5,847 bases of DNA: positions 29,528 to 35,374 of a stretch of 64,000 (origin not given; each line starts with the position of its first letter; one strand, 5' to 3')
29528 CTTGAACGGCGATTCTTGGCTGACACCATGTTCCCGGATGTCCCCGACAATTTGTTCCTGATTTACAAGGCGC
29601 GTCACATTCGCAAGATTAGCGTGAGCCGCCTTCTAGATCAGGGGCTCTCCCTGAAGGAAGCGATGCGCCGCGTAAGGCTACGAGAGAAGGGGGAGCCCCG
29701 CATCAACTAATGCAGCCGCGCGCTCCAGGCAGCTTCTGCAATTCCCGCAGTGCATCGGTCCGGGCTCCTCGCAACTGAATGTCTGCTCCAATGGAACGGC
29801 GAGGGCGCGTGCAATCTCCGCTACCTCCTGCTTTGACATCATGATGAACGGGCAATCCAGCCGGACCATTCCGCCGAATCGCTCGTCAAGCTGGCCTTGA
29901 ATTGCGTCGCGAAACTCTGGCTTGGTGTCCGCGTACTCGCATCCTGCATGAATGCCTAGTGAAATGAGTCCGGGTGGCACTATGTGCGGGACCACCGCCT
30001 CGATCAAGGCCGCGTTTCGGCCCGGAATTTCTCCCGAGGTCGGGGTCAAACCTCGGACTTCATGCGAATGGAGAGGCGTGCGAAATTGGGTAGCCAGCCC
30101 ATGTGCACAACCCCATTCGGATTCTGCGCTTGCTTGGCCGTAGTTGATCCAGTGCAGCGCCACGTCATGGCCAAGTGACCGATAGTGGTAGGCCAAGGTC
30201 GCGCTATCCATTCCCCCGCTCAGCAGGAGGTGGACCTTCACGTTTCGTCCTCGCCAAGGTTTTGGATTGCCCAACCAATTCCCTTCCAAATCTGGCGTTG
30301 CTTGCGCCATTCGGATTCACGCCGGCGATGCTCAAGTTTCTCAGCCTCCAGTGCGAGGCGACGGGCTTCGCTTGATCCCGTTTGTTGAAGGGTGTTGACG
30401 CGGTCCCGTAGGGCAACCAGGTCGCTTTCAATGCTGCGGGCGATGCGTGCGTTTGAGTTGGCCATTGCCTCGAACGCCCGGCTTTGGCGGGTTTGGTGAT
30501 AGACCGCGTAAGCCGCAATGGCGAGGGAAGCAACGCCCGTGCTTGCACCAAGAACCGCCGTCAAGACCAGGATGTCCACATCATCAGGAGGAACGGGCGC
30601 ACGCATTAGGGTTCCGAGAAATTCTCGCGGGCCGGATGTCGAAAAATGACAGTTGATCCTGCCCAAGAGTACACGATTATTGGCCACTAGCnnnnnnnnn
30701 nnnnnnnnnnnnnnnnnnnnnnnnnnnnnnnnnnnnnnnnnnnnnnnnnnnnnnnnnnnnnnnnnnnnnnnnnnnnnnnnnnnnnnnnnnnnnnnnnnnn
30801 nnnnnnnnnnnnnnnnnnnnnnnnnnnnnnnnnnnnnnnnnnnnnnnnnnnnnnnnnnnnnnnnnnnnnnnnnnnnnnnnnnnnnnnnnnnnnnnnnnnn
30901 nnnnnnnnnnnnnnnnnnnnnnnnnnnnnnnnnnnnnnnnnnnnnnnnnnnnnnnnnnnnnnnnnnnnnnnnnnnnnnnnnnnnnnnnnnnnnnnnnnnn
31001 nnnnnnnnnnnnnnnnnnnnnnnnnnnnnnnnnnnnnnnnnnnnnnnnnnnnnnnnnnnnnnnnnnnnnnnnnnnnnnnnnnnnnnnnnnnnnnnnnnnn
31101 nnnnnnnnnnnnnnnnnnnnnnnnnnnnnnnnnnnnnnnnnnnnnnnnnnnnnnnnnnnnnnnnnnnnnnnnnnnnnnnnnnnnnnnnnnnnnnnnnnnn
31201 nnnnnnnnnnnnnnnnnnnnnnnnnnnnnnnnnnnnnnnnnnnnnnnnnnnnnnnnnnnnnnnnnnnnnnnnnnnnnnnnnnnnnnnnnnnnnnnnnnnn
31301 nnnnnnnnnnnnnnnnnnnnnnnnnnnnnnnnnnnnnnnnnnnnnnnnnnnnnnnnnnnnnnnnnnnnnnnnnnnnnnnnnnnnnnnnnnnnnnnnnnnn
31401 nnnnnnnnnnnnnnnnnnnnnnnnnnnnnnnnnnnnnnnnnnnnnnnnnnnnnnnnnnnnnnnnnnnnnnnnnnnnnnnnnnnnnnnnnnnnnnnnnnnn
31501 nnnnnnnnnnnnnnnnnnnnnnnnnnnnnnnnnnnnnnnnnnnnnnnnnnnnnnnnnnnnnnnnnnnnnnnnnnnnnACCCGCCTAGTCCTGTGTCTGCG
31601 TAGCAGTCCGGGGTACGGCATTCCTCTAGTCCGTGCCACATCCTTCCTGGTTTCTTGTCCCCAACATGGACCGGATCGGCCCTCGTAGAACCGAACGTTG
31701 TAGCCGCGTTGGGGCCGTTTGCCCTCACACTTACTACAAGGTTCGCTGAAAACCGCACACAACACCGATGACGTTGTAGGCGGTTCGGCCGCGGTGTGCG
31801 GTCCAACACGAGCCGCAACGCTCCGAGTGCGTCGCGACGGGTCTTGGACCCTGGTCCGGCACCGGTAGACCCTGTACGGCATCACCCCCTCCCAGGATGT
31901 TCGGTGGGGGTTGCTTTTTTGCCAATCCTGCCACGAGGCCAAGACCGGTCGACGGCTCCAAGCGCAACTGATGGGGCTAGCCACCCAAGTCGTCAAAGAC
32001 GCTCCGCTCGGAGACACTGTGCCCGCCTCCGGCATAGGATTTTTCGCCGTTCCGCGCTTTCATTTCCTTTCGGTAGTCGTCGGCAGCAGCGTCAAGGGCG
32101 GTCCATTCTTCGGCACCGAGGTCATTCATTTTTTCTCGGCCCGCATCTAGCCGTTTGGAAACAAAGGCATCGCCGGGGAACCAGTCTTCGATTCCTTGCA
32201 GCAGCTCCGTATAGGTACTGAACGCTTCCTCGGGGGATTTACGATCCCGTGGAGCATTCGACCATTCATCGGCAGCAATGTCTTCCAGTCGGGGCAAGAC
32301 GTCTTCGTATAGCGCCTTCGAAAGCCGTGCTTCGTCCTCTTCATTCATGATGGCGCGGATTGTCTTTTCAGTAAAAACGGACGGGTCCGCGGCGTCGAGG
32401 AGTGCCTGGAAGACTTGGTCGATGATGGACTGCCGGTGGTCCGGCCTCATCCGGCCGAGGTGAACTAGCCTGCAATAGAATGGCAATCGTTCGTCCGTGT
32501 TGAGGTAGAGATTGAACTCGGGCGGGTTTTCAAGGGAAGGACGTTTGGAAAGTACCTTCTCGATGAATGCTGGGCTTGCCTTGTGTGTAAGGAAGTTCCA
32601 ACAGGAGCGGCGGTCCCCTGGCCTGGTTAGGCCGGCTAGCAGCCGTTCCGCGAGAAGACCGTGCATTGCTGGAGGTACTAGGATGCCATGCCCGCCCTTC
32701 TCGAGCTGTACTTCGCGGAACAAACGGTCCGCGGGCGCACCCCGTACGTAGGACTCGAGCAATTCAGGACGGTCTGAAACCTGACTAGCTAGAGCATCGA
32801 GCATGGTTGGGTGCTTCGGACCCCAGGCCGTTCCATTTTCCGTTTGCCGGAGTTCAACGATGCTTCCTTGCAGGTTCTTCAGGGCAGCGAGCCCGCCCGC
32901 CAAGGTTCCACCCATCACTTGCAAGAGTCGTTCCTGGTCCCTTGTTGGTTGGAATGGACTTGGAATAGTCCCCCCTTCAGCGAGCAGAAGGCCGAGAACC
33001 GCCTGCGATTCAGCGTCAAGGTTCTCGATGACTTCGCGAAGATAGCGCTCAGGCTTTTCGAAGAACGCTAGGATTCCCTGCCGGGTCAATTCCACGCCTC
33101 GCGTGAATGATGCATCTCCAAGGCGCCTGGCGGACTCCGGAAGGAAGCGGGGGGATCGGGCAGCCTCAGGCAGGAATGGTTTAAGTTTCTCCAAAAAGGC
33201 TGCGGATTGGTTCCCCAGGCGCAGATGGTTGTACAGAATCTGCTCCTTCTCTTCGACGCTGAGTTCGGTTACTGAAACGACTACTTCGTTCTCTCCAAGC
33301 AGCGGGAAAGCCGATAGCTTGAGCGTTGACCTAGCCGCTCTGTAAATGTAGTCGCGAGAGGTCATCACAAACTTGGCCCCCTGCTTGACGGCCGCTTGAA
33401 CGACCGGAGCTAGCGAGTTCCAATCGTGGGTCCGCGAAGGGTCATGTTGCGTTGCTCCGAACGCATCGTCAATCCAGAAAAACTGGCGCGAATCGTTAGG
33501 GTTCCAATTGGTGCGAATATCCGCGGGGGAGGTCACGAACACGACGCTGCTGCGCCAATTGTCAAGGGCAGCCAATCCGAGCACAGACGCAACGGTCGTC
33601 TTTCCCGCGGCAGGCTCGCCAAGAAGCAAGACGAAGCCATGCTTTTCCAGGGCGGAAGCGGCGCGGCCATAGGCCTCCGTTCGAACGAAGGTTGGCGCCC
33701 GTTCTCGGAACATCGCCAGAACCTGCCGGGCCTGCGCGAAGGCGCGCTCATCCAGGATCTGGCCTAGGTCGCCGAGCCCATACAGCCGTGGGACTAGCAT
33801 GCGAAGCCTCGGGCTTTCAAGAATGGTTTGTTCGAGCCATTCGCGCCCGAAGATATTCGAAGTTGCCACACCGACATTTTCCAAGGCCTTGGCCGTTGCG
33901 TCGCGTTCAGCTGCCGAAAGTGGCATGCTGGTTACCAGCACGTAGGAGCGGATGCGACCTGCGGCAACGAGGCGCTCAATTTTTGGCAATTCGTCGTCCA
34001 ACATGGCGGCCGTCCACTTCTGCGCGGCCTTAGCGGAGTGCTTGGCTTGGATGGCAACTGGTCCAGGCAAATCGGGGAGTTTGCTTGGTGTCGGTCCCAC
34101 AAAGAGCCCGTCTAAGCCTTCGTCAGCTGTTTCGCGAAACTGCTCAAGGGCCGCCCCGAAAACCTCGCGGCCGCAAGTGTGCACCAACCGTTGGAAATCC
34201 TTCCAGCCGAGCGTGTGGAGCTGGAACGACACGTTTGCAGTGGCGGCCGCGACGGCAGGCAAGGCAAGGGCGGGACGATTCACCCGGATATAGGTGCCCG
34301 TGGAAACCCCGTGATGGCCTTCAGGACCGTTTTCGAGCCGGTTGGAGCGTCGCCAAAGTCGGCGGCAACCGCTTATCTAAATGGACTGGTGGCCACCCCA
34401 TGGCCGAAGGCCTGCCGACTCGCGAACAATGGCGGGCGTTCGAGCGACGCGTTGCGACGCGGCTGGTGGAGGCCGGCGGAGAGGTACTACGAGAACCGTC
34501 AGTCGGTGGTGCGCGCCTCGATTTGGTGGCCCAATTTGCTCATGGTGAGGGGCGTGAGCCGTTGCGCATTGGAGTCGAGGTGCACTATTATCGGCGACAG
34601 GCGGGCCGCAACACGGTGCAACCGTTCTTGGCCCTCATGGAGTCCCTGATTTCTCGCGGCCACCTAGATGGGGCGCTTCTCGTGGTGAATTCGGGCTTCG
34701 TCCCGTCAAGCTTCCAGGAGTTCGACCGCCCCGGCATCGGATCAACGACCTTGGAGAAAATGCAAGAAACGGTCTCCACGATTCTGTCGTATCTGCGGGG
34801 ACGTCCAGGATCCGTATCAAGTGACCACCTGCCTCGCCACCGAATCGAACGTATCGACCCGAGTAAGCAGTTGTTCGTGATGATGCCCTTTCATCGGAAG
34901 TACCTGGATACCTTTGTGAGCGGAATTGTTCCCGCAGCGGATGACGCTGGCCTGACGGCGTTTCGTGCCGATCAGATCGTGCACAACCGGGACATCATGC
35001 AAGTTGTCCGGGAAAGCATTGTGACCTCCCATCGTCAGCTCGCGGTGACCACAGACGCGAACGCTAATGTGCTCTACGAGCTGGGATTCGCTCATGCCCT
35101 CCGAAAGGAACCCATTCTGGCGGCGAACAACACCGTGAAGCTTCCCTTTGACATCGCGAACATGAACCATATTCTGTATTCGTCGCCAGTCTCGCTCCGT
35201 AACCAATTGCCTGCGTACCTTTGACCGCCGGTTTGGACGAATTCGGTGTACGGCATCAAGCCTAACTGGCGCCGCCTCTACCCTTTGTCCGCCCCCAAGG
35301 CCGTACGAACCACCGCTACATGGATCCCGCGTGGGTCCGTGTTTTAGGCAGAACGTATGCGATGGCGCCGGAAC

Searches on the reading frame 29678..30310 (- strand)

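Call 72: search_protein_families(library=pfam, proteins=[window:29678-30310:-], max_evalue=0.0001)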
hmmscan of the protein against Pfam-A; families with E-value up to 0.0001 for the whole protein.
window:29678-30310:- (210 aa): 1 family
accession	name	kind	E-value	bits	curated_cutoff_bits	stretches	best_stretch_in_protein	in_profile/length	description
PF06508.19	QueC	-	1.2e-21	77.7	22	2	95-203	93-208/210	Queuosine biosynthesis protein QueC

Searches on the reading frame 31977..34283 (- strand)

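Call 72: search_protein_families(library=pfam, proteins=[window:31977-34283:-], max_evalue=0.0001)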
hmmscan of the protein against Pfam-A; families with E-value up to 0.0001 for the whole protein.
window:31977-34283:- (768 aa): 1 family
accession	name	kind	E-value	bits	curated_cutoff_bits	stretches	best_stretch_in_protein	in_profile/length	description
PF20720.3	nSTAND3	-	4.2e-42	143.9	27.2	1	199-355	1-154/155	Novel STAND NTPase 3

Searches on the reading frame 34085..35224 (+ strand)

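Call 72: search_protein_families(library=pfam, proteins=[window:34085-35224:+], max_evalue=0.0001)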
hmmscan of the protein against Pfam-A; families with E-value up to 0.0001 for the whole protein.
window:34085-35224:+ (379 aa): 1 family
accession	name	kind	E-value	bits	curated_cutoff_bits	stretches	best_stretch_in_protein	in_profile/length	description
PF04471.18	Mrr_cat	-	7.6e-05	23.2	21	0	115-215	5-99/115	Restriction endonuclease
